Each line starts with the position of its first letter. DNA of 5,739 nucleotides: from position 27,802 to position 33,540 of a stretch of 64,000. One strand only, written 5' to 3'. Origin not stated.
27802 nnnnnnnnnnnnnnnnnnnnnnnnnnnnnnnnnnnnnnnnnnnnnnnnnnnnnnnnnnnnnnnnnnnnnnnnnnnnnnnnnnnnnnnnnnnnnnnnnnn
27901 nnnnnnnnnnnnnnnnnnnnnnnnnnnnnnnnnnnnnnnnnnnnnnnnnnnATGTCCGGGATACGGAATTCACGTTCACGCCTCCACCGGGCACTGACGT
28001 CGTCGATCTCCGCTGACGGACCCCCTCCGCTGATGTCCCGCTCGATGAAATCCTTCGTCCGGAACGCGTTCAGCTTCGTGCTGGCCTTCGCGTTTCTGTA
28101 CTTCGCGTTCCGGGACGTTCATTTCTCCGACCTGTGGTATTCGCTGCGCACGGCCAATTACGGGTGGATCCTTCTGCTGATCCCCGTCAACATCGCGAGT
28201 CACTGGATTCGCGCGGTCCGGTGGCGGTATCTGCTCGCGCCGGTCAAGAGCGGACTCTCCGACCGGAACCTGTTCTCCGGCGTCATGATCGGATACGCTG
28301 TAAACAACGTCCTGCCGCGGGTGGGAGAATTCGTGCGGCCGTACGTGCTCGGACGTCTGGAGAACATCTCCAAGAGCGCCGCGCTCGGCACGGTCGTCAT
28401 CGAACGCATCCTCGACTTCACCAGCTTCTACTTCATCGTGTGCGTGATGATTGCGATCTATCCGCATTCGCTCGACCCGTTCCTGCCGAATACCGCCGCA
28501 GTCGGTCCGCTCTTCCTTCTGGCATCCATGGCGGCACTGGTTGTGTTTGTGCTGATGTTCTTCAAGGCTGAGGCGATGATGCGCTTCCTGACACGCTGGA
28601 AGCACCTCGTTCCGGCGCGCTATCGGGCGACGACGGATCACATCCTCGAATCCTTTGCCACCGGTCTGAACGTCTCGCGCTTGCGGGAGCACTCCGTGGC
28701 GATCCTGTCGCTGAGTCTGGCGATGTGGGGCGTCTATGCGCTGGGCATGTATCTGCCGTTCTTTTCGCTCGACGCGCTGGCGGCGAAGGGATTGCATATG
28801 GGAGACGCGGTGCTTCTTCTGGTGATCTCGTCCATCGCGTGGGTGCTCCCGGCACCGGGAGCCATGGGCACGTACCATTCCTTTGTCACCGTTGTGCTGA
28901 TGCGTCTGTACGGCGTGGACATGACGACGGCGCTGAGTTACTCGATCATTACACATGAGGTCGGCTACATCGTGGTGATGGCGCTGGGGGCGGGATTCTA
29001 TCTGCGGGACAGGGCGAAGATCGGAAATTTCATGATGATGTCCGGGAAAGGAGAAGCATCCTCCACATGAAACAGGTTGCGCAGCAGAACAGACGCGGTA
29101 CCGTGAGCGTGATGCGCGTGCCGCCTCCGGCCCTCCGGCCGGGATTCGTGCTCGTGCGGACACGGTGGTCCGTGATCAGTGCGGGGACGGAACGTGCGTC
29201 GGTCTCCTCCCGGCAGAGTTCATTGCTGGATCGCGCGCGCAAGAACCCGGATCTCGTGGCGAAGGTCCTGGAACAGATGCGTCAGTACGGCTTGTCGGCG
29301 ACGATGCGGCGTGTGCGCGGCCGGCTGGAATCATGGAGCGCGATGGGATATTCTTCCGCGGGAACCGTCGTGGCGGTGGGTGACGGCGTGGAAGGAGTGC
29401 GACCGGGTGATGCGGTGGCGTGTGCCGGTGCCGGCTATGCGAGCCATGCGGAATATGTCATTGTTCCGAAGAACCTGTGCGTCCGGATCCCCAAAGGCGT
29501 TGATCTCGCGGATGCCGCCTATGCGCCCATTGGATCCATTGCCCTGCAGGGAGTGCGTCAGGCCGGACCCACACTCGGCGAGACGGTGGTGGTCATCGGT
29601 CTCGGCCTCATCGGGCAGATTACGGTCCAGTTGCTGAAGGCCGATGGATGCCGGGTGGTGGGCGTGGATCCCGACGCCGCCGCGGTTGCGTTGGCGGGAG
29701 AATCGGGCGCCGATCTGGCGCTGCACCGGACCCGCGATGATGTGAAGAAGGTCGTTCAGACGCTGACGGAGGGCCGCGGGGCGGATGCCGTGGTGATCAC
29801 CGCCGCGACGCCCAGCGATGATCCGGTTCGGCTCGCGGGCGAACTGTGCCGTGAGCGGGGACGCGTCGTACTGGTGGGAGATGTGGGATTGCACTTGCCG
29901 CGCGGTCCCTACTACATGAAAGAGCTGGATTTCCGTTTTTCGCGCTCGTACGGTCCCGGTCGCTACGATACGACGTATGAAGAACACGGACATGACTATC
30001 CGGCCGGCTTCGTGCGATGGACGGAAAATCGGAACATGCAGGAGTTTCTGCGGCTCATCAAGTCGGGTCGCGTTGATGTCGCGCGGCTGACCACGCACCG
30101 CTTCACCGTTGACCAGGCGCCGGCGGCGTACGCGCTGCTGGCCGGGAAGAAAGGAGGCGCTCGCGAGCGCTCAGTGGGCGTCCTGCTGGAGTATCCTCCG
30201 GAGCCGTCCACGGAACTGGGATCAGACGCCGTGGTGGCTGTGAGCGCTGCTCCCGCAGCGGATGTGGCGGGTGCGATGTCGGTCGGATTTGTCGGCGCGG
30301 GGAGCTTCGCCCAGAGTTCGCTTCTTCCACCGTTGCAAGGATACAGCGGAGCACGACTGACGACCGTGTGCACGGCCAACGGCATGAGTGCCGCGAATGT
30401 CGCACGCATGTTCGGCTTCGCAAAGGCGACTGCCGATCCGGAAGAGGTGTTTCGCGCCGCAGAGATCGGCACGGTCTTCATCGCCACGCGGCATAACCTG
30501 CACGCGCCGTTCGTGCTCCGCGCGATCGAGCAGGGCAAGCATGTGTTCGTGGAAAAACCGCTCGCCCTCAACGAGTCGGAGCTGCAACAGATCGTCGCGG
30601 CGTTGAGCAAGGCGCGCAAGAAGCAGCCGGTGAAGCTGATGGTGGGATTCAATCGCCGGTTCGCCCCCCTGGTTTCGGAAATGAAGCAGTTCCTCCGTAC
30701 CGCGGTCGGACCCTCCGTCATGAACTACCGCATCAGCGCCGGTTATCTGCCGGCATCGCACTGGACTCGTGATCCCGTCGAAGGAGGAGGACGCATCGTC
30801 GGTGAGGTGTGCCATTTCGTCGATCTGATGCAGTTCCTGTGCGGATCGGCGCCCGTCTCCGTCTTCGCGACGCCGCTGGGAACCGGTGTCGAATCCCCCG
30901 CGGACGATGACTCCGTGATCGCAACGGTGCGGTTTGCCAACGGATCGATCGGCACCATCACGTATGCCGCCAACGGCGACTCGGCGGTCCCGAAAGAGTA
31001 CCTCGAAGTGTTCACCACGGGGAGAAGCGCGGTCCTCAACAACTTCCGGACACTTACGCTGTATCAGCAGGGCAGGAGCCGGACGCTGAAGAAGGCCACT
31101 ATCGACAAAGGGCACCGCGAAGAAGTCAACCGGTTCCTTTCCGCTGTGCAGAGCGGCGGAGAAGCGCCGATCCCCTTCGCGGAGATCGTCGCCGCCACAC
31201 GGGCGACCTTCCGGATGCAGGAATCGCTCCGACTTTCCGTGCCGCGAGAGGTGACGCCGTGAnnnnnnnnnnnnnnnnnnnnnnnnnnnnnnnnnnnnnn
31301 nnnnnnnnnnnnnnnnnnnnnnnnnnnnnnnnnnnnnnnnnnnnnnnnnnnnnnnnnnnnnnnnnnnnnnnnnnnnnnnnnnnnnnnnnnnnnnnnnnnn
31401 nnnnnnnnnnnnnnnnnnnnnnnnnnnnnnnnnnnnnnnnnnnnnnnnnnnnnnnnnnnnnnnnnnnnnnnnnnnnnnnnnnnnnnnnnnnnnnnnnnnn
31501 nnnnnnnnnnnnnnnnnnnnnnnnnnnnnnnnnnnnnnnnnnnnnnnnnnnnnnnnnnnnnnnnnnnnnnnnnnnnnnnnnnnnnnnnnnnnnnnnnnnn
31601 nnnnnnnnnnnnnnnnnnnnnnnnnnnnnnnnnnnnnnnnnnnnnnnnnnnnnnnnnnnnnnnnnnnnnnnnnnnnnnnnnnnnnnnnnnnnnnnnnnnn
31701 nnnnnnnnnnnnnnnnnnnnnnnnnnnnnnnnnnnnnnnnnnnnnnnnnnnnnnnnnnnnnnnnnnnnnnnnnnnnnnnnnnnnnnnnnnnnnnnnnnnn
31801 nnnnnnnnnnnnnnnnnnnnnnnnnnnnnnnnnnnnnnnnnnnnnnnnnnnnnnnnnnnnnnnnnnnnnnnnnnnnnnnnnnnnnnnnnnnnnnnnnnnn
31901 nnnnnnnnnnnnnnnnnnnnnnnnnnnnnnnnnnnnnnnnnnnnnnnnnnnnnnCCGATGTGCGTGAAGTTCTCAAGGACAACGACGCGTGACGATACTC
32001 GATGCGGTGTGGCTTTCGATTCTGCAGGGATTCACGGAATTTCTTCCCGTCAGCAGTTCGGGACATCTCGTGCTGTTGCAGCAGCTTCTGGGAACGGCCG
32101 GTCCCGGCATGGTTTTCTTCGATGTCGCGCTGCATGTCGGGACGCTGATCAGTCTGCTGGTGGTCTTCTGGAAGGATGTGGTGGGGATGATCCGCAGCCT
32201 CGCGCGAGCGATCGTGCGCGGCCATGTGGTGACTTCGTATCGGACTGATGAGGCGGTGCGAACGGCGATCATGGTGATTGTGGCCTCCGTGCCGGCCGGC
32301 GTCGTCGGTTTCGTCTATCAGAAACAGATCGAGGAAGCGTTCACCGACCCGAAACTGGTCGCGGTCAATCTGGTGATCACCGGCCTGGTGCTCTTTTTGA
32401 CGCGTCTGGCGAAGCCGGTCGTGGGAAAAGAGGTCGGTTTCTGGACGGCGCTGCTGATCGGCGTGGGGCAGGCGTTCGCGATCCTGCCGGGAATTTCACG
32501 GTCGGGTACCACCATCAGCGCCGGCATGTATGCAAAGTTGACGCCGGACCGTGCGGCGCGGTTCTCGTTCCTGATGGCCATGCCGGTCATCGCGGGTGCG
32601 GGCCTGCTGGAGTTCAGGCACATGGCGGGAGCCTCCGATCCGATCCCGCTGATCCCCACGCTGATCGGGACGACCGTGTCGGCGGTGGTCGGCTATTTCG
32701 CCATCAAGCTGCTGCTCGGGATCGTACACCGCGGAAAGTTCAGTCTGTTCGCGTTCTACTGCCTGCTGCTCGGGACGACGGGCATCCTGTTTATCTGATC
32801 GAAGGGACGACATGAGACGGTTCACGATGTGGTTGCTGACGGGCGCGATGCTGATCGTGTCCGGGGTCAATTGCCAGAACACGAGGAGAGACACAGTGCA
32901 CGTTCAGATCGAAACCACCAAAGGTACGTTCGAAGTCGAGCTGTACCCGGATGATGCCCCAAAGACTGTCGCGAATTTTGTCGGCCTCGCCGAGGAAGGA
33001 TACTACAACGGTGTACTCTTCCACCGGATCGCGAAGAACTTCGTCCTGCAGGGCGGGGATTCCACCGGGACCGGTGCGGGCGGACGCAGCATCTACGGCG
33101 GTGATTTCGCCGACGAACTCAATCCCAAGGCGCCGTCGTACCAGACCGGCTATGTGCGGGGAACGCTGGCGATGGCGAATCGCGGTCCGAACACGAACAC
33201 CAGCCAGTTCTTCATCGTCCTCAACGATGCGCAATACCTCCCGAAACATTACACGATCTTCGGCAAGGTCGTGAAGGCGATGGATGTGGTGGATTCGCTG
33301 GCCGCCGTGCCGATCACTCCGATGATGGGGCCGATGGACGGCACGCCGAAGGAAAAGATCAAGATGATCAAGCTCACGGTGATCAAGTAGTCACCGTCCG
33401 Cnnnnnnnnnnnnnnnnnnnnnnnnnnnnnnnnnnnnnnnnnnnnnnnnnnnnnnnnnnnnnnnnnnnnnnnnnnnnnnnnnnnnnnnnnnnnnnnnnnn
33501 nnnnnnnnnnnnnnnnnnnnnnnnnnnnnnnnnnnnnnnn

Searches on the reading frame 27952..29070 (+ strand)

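Call 59: search_protein_families(library=pfam, proteins=[window:27952-29070:+], max_evalue=0.00001)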
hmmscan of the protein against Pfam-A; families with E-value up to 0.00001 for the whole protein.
window:27952-29070:+ (372 aa): 1 family
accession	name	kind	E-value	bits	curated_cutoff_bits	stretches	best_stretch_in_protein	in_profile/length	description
PF03706.18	LPG_synthase_TM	-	9.6e-45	153.8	33.4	1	40-346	3-302/302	Lysylphosphatidylglycerol synthase TM region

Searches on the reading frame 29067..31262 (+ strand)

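Call 59: search_protein_families(library=pfam, proteins=[window:29067-31262:+], max_evalue=0.00001)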
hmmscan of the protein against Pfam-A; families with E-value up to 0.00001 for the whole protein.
window:29067-31262:+ (731 aa): 5 families
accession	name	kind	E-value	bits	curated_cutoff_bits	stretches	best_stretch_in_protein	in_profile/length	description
PF01408.29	GFO_IDH_MocA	-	3e-21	76.8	24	1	405-518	2-114/120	Oxidoreductase family, NAD-binding Rossmann fold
PF00107.32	ADH_zinc_N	-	3.2e-18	66.3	31.8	1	182-302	2-122/129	Zinc-binding dehydrogenase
PF22725.1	GFO_IDH_MocA_C3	-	8.9e-11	42.3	27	1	561-636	28-105/124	GFO/IDH/MocA C-terminal domain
PF02894.22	GFO_IDH_MocA_C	-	1.8e-08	34.9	22.9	1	561-657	24-127/218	Oxidoreductase family, C-terminal alpha/beta domain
PF08240.17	ADH_N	-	1.2e-07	32.4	23.5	1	91-143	34-104/104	Alcohol dehydrogenase GroES-like domain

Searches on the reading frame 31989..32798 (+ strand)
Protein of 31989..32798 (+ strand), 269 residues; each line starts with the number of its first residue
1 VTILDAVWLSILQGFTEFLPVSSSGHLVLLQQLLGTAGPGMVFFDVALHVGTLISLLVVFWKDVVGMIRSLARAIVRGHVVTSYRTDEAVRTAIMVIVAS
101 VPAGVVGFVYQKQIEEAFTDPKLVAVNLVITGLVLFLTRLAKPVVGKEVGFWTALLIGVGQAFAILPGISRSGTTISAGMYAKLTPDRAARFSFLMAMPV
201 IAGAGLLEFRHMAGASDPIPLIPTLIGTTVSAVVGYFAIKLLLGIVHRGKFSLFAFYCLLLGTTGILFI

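Call 60: search_protein_families(library=pfam, proteins=[window:31989-32798:+], max_evalue=0.00001)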
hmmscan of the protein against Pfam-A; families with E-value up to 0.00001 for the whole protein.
window:31989-32798:+ (269 aa): 1 family
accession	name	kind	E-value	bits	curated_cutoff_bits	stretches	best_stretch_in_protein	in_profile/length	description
PF02673.24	BacA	-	3.9e-75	253.3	33.4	1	6-263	1-256/257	Bacitracin resistance protein BacA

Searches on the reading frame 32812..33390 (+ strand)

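Call 60: search_protein_families(library=pfam, proteins=[window:32812-33390:+], max_evalue=0.00001)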
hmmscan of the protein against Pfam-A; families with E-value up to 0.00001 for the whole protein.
window:32812-33390:+ (192 aa): 1 family
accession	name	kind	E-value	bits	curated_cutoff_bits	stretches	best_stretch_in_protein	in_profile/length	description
PF00160.26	Pro_isomerase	-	1.5e-44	152.5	21.7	1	30-189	1-158/159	Cyclophilin type peptidyl-prolyl cis-trans isomerase/CLD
